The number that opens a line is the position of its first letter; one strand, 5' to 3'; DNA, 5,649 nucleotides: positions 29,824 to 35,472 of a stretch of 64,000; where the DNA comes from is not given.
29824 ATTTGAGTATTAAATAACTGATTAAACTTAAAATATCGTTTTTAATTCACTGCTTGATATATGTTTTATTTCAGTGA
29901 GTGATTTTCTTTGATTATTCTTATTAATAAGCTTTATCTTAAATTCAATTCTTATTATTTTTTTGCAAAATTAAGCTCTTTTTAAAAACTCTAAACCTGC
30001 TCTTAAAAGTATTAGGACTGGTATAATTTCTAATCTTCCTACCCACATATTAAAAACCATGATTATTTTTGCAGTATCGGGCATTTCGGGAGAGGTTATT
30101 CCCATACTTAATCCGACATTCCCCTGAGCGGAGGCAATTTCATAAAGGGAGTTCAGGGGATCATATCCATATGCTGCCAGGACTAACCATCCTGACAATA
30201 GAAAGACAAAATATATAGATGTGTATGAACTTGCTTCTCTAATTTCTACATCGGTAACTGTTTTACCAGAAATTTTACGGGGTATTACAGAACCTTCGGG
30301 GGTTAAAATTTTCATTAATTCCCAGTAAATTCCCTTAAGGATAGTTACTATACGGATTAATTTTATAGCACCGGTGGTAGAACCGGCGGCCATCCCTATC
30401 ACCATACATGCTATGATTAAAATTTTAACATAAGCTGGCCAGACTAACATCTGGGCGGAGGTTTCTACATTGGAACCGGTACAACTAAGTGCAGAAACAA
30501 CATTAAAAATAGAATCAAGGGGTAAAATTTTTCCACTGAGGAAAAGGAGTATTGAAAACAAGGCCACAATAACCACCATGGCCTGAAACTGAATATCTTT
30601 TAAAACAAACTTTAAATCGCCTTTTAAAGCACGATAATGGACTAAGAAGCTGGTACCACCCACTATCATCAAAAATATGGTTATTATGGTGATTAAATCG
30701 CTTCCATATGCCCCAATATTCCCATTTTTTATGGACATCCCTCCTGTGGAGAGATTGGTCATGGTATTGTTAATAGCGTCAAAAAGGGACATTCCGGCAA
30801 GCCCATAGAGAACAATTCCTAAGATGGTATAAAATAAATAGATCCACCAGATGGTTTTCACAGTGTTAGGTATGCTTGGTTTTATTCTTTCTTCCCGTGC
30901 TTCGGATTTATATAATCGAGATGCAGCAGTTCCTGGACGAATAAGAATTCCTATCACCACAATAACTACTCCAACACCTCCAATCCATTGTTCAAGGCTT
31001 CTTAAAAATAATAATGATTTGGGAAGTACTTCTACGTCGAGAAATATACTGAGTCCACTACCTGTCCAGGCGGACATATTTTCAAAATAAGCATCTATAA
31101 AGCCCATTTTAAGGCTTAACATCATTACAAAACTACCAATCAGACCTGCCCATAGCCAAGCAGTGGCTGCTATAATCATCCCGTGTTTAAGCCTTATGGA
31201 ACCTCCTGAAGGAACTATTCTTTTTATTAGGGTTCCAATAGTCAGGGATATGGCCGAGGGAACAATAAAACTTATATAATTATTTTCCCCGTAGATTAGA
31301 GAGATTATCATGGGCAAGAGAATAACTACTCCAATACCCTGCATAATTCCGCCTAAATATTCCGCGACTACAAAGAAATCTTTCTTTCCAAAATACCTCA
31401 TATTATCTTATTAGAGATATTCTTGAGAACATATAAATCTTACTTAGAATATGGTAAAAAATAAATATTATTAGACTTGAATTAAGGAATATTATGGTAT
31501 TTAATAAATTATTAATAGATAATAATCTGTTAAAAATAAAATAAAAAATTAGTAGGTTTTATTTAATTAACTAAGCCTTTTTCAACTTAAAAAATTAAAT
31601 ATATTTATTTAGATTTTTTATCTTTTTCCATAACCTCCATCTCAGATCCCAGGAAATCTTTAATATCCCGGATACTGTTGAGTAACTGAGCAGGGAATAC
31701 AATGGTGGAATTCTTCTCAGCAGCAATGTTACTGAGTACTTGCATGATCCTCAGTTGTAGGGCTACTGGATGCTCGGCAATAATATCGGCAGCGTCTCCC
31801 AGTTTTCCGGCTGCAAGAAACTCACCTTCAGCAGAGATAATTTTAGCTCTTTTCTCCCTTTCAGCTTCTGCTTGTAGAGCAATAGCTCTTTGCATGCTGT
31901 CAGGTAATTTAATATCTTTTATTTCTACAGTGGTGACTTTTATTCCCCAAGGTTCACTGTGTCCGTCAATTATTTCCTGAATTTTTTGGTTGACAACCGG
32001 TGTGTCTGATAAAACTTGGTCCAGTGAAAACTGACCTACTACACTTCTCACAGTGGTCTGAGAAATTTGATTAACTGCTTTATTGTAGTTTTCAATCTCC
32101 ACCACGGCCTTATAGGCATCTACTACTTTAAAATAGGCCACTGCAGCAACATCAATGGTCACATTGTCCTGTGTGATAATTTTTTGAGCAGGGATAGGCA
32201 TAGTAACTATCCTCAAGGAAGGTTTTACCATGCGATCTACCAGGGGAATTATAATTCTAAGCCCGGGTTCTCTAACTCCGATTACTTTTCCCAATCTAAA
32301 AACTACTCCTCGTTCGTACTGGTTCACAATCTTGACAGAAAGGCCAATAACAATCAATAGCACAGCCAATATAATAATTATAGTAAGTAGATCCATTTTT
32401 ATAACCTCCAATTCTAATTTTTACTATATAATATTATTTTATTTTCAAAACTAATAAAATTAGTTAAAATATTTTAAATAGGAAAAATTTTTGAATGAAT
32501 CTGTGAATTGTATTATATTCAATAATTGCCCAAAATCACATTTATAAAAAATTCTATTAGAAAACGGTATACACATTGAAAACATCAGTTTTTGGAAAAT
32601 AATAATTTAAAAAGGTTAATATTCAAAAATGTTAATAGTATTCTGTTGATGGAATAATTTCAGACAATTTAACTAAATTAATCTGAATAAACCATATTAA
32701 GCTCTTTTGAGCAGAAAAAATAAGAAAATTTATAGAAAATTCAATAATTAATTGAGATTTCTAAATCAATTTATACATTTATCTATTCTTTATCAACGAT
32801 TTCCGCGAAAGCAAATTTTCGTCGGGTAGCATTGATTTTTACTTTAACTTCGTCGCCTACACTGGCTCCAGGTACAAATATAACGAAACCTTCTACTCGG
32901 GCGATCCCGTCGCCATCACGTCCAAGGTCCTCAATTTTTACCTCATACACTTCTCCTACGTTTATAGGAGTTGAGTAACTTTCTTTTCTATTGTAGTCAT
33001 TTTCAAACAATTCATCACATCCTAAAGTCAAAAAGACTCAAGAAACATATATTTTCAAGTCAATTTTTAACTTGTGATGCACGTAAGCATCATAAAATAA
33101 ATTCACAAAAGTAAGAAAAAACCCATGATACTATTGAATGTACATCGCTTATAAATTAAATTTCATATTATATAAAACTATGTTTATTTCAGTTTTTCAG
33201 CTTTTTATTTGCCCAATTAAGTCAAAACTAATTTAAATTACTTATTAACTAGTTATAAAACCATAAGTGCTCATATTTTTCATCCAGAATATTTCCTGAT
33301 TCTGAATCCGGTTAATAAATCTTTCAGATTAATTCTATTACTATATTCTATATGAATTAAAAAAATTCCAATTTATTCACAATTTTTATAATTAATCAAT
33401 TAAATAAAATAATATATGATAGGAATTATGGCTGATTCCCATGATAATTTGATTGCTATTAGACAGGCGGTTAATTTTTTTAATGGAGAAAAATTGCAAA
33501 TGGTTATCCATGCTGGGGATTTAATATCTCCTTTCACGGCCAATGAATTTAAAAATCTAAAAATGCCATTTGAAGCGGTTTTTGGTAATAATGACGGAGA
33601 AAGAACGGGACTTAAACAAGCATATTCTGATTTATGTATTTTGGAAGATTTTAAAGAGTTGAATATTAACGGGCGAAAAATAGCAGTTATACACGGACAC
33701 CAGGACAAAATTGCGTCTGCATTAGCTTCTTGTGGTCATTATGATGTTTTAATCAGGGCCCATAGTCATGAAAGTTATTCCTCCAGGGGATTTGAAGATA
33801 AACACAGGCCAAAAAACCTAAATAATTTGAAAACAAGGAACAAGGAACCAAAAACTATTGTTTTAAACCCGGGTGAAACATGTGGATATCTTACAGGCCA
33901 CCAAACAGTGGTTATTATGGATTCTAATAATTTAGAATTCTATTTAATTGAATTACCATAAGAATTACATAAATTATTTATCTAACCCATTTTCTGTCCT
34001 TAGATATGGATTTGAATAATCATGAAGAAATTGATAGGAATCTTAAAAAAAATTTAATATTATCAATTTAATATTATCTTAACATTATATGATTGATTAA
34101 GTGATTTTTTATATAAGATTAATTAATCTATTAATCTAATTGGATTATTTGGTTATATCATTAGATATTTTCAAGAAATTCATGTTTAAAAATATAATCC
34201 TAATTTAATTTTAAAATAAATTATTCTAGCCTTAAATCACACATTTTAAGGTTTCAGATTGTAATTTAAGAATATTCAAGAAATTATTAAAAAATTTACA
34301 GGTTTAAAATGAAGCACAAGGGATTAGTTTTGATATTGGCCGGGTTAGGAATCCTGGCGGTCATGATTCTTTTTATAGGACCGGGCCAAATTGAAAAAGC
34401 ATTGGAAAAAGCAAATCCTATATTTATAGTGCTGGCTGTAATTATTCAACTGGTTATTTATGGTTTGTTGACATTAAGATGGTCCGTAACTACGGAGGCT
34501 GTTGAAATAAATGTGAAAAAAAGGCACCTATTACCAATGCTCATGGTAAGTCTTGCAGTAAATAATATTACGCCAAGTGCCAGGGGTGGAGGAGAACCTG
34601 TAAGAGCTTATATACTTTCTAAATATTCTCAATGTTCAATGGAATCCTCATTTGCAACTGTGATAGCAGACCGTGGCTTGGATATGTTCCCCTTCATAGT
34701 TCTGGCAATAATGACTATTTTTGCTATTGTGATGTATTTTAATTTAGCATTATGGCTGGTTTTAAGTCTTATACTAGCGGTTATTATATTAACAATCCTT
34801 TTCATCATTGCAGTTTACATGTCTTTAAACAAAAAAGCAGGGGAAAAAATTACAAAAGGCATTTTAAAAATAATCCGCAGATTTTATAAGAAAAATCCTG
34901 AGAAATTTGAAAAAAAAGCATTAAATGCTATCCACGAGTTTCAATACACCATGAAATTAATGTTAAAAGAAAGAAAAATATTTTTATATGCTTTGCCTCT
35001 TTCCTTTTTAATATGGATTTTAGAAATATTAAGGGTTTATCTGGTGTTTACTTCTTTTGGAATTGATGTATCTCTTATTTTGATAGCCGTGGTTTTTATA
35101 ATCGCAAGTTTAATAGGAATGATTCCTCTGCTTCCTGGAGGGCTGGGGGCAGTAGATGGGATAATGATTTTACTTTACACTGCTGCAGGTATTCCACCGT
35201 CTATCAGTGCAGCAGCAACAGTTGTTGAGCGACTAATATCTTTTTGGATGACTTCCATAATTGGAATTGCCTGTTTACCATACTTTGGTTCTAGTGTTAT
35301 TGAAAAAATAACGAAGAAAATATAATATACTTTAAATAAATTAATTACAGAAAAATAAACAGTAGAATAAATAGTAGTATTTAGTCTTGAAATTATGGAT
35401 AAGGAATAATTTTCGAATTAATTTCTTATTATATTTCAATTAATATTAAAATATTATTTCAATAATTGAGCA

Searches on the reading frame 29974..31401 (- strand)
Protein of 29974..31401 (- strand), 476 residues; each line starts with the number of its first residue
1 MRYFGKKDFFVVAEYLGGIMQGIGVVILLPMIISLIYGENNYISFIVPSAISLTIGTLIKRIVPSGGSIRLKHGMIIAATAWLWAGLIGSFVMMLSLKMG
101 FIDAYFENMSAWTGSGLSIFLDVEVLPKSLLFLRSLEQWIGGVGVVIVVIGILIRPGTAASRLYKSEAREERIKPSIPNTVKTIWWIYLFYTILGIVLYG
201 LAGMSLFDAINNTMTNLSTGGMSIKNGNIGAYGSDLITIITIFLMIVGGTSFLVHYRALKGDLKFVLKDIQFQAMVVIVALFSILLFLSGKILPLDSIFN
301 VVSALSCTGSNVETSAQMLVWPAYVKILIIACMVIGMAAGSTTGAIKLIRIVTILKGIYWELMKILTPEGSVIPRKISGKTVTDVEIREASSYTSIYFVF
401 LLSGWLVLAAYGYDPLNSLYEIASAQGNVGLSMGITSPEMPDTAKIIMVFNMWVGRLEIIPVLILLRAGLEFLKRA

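Call 51: search_protein_families(library=pfam, proteins=[window:29974-31401:-], max_evalue=0.00001)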
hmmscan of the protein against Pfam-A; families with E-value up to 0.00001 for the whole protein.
window:29974-31401:- (476 aa): 1 family
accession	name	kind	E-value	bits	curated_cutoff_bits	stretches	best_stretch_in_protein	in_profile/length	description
PF02386.22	TrkH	-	6.8e-63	213.3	27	2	68-260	29-242/502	Cation transport protein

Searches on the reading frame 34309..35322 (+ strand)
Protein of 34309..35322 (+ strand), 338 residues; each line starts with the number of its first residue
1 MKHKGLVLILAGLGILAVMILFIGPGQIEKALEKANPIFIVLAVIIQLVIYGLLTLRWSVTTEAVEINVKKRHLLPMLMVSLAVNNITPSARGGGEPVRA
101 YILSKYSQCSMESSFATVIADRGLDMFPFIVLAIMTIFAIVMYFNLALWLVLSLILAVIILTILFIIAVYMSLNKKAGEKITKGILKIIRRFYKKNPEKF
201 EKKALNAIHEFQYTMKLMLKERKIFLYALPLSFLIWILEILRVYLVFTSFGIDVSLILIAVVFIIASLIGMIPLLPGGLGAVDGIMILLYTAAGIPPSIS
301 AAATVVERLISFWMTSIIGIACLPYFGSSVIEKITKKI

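Call 51: search_protein_families(library=pfam, proteins=[window:34309-35322:+], max_evalue=0.00001)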
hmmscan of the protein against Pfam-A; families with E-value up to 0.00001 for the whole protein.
window:34309-35322:+ (338 aa): 1 family
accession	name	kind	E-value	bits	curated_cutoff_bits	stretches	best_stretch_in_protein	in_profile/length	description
PF03706.18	LPG_synthase_TM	-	1.5e-60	205.7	33.4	1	9-319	1-302/302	Lysylphosphatidylglycerol synthase TM region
